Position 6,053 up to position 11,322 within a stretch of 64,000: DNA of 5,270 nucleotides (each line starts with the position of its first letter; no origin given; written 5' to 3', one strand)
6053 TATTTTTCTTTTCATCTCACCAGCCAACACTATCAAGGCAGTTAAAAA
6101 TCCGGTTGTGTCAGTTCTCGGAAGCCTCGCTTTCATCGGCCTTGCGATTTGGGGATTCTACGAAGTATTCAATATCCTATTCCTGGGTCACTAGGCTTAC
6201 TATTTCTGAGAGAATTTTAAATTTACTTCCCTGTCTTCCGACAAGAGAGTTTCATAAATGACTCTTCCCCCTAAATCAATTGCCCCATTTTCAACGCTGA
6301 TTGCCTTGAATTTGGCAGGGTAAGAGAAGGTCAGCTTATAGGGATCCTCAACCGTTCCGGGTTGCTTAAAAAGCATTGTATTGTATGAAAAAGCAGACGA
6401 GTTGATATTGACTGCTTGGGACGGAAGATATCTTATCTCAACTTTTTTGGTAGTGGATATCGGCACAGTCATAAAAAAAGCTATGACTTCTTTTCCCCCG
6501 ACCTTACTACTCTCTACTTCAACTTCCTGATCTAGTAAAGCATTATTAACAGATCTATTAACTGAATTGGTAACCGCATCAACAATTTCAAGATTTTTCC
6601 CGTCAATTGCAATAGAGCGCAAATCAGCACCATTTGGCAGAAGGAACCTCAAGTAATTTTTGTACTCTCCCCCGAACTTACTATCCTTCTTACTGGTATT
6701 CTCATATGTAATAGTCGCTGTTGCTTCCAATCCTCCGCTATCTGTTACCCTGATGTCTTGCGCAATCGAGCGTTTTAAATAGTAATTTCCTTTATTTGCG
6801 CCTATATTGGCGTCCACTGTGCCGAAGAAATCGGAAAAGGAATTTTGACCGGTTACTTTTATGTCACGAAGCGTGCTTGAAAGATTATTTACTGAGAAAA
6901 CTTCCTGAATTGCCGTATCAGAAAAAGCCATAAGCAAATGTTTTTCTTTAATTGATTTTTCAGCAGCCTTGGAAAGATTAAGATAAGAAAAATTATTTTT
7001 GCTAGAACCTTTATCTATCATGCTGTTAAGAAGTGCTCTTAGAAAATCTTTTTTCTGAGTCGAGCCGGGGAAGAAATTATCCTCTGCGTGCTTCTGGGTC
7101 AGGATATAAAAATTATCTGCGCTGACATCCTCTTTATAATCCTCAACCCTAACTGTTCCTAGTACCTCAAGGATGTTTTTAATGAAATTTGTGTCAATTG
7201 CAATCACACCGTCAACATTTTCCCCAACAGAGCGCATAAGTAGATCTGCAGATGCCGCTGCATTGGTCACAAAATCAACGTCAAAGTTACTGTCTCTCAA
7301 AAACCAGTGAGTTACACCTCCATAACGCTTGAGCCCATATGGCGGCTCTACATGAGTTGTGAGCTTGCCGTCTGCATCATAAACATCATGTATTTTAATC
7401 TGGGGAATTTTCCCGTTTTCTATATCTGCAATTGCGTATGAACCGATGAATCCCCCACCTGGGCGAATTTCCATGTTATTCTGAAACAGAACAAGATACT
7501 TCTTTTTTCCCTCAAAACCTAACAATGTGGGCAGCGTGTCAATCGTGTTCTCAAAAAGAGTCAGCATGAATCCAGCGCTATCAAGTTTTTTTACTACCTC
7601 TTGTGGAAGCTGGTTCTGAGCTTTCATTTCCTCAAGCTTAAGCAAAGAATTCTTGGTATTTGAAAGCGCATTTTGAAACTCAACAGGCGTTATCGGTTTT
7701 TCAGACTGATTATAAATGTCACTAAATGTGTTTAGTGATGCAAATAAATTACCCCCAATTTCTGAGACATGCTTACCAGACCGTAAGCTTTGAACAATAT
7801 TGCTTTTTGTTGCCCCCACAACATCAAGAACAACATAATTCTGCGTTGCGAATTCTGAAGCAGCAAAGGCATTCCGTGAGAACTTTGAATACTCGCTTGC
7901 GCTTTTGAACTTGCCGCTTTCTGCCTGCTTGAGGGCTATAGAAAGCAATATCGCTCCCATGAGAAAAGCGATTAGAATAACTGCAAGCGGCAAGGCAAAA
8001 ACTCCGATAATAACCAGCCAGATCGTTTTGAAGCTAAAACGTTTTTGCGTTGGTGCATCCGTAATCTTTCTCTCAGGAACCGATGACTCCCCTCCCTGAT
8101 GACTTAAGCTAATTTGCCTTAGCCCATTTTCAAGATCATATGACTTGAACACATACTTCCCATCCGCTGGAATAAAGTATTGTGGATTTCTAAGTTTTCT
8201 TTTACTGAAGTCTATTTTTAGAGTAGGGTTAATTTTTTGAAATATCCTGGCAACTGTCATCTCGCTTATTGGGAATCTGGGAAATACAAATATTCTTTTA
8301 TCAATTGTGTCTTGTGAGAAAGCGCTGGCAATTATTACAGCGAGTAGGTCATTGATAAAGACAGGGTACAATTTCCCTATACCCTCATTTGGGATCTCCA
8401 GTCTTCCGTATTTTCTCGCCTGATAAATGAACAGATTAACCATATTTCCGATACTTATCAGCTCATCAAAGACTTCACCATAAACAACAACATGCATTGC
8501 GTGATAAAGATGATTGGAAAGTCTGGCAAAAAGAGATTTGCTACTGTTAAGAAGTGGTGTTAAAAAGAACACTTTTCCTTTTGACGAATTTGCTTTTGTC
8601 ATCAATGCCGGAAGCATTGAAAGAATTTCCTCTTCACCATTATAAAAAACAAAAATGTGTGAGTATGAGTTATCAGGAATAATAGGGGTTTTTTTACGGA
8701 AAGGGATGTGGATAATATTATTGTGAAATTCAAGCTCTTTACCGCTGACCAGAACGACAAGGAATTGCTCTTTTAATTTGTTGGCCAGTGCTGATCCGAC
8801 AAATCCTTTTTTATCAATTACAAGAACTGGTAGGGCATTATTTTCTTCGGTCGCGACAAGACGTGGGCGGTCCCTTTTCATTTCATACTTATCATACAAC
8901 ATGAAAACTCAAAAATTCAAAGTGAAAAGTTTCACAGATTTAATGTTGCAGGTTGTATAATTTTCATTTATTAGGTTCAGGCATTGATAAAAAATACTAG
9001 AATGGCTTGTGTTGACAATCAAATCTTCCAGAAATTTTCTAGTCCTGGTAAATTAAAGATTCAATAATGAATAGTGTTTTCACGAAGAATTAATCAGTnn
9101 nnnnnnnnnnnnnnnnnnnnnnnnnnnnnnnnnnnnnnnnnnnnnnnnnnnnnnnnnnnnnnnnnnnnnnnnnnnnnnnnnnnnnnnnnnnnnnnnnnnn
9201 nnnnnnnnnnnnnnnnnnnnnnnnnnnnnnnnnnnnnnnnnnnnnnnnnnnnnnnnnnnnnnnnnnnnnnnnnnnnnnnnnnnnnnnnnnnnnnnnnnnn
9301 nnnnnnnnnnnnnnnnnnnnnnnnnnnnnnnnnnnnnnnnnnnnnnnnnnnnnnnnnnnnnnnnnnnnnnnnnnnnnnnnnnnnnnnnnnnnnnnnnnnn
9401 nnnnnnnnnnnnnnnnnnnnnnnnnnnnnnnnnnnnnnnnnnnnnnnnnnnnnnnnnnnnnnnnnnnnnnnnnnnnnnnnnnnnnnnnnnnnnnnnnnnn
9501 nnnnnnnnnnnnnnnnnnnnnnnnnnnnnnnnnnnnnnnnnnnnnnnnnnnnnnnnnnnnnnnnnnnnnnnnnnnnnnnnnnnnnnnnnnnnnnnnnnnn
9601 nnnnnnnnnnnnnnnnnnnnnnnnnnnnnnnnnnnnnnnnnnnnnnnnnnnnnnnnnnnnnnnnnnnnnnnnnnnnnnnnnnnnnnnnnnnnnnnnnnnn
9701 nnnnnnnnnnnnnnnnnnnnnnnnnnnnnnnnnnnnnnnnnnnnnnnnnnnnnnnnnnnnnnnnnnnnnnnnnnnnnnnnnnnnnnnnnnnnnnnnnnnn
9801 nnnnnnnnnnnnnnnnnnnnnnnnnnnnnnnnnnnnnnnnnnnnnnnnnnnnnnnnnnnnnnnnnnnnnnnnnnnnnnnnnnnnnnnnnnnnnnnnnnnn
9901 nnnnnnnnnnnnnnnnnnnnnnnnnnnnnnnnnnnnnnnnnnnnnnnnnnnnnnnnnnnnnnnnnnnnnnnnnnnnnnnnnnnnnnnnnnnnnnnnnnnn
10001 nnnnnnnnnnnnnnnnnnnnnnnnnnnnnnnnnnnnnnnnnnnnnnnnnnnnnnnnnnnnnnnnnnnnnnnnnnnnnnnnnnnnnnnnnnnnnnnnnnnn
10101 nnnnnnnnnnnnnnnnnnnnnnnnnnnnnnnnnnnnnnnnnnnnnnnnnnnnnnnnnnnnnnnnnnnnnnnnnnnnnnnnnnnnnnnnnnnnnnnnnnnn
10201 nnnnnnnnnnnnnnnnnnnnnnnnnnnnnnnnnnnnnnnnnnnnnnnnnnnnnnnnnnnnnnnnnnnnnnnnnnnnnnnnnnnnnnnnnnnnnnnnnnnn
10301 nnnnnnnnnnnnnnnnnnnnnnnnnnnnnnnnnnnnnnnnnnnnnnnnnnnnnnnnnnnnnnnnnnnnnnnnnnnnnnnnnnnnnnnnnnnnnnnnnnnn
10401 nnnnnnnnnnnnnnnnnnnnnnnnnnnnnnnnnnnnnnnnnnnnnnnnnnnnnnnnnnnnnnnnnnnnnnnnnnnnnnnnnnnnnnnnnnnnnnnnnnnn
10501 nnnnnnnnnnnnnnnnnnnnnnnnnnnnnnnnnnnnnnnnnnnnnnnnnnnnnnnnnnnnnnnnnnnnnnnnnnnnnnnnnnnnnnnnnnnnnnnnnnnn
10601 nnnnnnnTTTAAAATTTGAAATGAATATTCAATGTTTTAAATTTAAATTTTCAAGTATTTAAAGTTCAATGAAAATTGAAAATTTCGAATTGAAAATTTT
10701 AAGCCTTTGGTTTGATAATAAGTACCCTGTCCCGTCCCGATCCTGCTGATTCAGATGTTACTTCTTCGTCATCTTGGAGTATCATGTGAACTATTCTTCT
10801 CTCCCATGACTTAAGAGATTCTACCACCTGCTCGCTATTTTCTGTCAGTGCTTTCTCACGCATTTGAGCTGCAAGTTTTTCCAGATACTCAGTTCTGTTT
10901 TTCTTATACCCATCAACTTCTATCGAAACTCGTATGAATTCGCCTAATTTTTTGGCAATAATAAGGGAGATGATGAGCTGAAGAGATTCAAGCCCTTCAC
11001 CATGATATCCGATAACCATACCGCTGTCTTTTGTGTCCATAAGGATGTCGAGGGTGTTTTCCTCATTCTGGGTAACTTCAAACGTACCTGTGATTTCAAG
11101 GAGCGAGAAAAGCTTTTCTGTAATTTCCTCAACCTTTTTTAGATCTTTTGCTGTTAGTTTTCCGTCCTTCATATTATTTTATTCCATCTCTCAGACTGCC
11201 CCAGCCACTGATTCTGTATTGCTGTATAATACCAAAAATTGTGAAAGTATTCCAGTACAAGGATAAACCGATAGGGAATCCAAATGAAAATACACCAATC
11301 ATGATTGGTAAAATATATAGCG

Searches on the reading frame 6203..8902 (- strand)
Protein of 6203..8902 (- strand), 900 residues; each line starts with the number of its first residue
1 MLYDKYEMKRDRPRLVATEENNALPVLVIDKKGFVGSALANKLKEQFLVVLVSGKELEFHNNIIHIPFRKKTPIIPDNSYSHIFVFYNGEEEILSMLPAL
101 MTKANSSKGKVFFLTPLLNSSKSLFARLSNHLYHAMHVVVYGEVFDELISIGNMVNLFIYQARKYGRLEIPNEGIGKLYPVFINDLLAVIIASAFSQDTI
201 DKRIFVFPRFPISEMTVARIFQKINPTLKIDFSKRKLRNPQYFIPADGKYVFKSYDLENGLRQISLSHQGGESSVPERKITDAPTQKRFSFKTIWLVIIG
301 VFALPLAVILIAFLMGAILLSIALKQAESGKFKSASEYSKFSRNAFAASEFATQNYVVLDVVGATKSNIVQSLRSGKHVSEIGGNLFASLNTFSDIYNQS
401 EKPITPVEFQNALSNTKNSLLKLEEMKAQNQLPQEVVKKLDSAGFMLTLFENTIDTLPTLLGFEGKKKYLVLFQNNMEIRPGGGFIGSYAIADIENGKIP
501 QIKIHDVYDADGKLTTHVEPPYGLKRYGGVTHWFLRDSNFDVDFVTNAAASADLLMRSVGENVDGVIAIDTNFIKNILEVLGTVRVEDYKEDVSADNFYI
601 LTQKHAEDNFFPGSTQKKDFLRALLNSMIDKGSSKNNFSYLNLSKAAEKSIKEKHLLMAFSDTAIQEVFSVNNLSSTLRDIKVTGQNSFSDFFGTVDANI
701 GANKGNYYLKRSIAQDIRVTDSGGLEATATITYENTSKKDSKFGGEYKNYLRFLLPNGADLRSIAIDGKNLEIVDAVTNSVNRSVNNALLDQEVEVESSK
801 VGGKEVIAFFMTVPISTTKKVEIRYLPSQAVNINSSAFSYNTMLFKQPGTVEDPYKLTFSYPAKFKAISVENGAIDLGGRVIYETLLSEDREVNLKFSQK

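Call 76: search_protein_families(library=pfam, proteins=[window:6203-8902:-], max_evalue=0.00001)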
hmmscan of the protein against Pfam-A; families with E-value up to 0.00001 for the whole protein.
window:6203-8902:- (900 aa): 1 family
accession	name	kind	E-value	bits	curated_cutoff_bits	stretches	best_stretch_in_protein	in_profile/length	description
PF13196.11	DUF4012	-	2.7e-25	90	28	1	464-602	1-139/144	Protein of unknown function (DUF4012)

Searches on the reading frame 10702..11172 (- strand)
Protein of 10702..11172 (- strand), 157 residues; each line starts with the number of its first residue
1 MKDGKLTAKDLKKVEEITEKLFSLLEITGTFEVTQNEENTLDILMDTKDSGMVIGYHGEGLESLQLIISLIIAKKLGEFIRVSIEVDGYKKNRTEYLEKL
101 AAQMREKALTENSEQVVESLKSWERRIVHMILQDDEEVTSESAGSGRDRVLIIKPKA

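Call 76: search_protein_families(library=pfam, proteins=[window:10702-11172:-], max_evalue=0.00001)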
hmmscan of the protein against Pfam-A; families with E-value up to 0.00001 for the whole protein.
window:10702-11172:- (157 aa): 2 families
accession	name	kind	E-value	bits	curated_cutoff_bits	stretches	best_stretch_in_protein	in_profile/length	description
PF01424.28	R3H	-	1.7e-12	47.6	26.8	1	96-155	2-60/60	R3H domain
PF13083.13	KH_KhpA-B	-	1.1e-10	41.7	32.1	1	13-84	3-73/73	KhpA/KhpB, KH domain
